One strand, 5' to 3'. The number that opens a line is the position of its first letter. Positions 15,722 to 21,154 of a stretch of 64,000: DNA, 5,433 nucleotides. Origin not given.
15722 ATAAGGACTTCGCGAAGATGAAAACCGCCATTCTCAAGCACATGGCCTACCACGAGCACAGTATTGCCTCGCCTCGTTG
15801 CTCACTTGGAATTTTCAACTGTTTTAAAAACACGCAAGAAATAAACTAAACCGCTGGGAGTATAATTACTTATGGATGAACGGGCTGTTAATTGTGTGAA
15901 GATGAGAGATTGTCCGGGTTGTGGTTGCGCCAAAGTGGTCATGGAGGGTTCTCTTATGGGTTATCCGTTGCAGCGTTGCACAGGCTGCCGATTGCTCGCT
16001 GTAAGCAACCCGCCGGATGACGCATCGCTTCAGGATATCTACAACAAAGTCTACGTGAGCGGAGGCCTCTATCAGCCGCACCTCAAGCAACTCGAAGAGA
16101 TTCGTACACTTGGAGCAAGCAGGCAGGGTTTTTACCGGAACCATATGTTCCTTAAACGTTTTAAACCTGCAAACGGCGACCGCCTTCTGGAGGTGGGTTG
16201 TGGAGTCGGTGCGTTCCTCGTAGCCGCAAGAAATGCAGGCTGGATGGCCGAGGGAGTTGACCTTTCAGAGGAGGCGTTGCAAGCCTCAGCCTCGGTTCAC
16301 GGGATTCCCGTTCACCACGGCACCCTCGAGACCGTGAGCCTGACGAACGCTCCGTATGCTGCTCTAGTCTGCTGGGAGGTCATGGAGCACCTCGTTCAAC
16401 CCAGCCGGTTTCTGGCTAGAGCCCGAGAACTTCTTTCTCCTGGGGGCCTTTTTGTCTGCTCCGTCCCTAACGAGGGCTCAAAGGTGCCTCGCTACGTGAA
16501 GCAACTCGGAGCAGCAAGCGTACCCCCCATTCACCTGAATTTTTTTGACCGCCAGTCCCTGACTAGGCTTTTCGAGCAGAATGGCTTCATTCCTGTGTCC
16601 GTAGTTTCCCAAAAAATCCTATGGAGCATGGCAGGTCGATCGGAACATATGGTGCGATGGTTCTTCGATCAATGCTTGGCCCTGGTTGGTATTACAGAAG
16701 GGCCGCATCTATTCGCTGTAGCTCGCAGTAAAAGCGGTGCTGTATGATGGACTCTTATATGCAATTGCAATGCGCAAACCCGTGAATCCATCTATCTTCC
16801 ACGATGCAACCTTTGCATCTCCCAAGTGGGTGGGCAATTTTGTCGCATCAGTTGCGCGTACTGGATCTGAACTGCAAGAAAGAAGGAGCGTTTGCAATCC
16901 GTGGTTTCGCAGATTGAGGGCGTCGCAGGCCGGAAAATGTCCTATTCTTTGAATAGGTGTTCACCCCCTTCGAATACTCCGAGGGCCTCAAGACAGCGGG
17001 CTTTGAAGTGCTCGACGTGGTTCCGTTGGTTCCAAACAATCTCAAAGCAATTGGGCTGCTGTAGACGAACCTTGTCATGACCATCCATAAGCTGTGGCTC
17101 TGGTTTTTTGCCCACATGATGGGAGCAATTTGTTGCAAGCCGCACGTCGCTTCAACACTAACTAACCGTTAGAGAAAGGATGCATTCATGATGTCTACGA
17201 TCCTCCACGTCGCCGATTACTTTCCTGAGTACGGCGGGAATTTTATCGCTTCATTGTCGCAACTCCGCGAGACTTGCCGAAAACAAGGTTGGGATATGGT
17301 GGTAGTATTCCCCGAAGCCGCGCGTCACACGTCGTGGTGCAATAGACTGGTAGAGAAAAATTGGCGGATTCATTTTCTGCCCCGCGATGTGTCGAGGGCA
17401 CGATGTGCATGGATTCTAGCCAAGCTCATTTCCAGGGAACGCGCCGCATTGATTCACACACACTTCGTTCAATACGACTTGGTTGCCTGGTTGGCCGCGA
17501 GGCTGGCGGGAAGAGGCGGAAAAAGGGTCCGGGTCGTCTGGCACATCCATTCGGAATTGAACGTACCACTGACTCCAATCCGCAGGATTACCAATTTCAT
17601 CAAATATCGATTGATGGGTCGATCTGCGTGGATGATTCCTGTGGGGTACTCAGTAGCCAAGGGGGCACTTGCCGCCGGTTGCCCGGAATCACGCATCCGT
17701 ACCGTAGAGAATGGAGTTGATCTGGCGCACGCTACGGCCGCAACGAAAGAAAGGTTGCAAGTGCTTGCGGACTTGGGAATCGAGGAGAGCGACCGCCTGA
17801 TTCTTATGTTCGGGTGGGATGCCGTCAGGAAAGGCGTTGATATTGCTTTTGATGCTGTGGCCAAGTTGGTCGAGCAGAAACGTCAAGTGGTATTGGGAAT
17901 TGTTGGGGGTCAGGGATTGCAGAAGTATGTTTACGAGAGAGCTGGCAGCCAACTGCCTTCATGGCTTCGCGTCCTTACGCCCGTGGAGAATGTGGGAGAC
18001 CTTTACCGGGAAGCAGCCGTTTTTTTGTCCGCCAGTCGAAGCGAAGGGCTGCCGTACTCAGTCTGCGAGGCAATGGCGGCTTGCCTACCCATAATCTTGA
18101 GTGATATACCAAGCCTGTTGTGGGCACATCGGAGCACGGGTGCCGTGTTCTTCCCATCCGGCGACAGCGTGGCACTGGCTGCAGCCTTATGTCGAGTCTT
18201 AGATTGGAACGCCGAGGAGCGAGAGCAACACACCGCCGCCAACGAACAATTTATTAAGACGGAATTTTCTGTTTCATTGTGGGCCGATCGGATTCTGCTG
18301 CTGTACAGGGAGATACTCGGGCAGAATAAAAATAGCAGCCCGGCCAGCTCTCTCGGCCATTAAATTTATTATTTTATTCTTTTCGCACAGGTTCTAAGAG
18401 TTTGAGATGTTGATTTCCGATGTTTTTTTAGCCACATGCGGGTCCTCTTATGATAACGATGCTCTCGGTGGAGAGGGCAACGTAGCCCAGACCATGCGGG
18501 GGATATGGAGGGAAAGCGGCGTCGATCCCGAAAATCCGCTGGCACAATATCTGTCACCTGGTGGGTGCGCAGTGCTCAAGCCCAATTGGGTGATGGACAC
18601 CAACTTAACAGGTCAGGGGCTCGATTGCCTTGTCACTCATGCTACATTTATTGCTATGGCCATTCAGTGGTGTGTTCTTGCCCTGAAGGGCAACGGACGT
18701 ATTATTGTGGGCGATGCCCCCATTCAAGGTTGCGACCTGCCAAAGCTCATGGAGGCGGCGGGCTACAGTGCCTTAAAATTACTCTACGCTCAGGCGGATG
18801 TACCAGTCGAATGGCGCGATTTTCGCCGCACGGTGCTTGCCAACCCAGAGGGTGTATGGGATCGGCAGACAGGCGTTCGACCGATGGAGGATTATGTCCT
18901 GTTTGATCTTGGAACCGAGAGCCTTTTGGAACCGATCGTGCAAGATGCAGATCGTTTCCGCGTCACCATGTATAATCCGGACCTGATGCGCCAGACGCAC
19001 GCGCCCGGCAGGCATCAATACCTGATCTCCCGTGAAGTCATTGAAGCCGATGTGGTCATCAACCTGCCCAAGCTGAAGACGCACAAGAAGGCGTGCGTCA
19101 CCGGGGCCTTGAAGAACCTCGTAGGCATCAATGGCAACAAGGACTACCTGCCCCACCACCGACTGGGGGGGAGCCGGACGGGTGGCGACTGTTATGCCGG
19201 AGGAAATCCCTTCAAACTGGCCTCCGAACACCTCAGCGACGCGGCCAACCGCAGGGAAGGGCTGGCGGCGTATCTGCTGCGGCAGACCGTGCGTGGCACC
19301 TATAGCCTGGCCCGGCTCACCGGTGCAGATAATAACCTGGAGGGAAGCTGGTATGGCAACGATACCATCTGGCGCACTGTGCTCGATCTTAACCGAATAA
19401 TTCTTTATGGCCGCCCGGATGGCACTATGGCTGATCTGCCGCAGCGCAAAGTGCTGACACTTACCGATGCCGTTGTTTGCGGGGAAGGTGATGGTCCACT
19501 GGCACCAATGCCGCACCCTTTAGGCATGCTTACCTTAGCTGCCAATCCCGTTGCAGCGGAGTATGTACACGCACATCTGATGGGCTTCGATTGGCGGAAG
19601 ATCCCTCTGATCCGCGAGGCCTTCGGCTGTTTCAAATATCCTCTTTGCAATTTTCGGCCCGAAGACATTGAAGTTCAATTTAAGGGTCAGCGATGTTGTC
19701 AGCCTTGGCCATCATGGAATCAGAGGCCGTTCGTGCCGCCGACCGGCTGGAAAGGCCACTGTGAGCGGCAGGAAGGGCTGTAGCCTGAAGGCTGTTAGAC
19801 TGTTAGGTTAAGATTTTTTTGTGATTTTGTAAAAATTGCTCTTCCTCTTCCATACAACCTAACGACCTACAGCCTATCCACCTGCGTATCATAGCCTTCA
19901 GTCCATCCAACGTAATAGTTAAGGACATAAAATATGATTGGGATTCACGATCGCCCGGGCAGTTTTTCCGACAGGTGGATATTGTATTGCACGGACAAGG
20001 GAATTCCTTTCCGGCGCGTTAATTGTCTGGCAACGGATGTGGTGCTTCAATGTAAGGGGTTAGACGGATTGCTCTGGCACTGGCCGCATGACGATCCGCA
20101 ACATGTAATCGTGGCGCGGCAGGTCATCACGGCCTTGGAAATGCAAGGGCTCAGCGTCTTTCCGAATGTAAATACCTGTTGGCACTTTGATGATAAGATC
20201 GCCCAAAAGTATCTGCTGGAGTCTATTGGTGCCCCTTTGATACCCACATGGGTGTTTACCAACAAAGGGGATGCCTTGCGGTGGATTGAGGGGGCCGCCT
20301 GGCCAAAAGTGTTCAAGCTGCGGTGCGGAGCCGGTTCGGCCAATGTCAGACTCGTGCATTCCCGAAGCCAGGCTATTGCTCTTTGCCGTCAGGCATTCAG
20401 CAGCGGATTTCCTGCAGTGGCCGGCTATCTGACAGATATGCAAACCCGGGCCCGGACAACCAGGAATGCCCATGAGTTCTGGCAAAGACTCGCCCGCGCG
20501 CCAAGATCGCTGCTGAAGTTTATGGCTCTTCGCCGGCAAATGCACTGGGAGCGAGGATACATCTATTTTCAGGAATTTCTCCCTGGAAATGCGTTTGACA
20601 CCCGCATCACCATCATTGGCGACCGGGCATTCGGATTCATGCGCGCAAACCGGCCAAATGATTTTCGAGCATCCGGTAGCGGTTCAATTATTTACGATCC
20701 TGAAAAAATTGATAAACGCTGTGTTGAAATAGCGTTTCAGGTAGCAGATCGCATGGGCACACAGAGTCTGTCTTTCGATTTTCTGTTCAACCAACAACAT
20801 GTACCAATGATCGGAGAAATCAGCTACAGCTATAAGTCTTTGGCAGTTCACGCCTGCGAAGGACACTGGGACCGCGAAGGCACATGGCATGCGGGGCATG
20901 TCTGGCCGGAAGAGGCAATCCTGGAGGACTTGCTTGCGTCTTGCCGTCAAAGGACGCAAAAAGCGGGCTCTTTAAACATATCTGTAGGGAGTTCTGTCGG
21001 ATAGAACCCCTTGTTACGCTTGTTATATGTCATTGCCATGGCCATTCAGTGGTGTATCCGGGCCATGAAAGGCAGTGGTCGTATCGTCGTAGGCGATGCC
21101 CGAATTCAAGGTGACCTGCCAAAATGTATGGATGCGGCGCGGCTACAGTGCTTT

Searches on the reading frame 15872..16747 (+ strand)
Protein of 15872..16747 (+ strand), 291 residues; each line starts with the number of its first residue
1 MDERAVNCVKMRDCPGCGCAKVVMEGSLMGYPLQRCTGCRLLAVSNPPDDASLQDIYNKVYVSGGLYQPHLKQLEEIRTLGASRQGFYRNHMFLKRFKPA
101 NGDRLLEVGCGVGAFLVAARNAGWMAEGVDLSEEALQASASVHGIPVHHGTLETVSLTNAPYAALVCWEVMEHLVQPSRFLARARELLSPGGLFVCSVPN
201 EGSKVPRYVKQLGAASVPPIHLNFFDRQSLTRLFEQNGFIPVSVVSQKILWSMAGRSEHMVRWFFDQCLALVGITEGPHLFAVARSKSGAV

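Call 4: search_protein_families(library=pfam, proteins=[window:15872-16747:+])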
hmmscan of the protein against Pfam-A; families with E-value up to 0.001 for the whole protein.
window:15872-16747:+ (291 aa): 6 families
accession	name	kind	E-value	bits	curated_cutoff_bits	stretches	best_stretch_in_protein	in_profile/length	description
PF13489.12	Methyltransf_23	-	3.9e-27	95.4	27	1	89-242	8-162/164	Methyltransferase domain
PF08241.18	Methyltransf_11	-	4.7e-12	46.8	21.2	1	106-196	1-95/95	Methyltransferase domain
PF08242.18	Methyltransf_12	-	5.8e-12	46.6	30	1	106-194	1-98/98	Methyltransferase domain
PF13649.12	Methyltransf_25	-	1.4e-10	42.2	27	1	106-192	2-97/97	Methyltransferase domain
PF13847.12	Methyltransf_31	-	3.1e-08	33.8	27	1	101-238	3-145/145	Methyltransferase domain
PF02353.26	CMAS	-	0.00029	20.7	27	1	92-195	53-163/273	Mycolic acid cyclopropane synthetase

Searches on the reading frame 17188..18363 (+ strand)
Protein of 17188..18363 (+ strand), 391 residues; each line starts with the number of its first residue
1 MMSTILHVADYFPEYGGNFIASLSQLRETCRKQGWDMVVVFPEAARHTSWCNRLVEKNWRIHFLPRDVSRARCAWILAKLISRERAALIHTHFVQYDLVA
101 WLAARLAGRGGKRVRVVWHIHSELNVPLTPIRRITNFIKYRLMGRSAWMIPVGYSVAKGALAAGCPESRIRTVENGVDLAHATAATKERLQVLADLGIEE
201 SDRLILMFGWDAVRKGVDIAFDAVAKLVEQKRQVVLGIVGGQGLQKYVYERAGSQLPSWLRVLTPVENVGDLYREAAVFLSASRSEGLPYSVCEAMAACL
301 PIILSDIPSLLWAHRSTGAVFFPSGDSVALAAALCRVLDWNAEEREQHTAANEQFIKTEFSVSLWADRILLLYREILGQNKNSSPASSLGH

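Call 4: search_protein_families(library=pfam, proteins=[window:17188-18363:+])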
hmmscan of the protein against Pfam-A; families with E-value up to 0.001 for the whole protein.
window:17188-18363:+ (391 aa): 5 families
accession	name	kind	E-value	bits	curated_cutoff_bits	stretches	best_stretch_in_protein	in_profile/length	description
PF13692.12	Glyco_trans_1_4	-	1.5e-20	74.4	27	1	204-338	3-140/142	Glycosyl transferases group 1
PF00534.26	Glycos_transf_1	-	4.9e-19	69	26.4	1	195-348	8-165/172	Glycosyl transferases group 1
PF13439.12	Glyco_transf_4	-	1.2e-14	55.1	28.5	1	25-180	10-169/170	Glycosyltransferase Family 4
PF13579.12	Glyco_trans_4_4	-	8.8e-10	39.6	29.7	1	24-176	8-158/158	Glycosyl transferase 4-like domain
PF20706.3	GT4-conflict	-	2.1e-07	30.7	26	1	139-306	140-312/385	Family 4 Glycosyltransferase in conflict systems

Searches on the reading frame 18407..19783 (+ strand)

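Call 4: search_protein_families(library=pfam, proteins=[window:18407-19783:+])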
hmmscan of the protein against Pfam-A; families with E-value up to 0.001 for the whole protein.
window:18407-19783:+ (458 aa): 1 family
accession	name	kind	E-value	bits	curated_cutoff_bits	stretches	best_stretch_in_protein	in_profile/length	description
PF04015.17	DUF362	-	6.4e-23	82.3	24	1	201-388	84-198/200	Domain of unknown function (DUF362)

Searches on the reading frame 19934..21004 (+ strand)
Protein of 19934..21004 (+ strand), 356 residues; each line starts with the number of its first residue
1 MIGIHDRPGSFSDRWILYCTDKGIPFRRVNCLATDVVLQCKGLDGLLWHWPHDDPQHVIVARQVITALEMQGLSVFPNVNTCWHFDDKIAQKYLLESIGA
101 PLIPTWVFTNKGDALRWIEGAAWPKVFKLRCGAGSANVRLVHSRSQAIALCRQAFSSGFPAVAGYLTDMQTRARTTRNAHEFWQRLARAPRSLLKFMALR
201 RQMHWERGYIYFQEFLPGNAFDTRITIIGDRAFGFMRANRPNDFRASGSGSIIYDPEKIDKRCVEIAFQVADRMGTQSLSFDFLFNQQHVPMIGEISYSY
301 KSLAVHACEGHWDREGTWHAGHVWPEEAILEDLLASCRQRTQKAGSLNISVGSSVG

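Call 4: search_protein_families(library=pfam, proteins=[window:19934-21004:+])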
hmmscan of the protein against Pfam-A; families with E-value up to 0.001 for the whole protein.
window:19934-21004:+ (356 aa): 1 family
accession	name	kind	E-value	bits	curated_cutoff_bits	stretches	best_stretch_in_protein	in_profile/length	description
PF08443.16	RimK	-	0.00038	20.5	21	1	210-297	76-164/188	RimK-like ATP-grasp domain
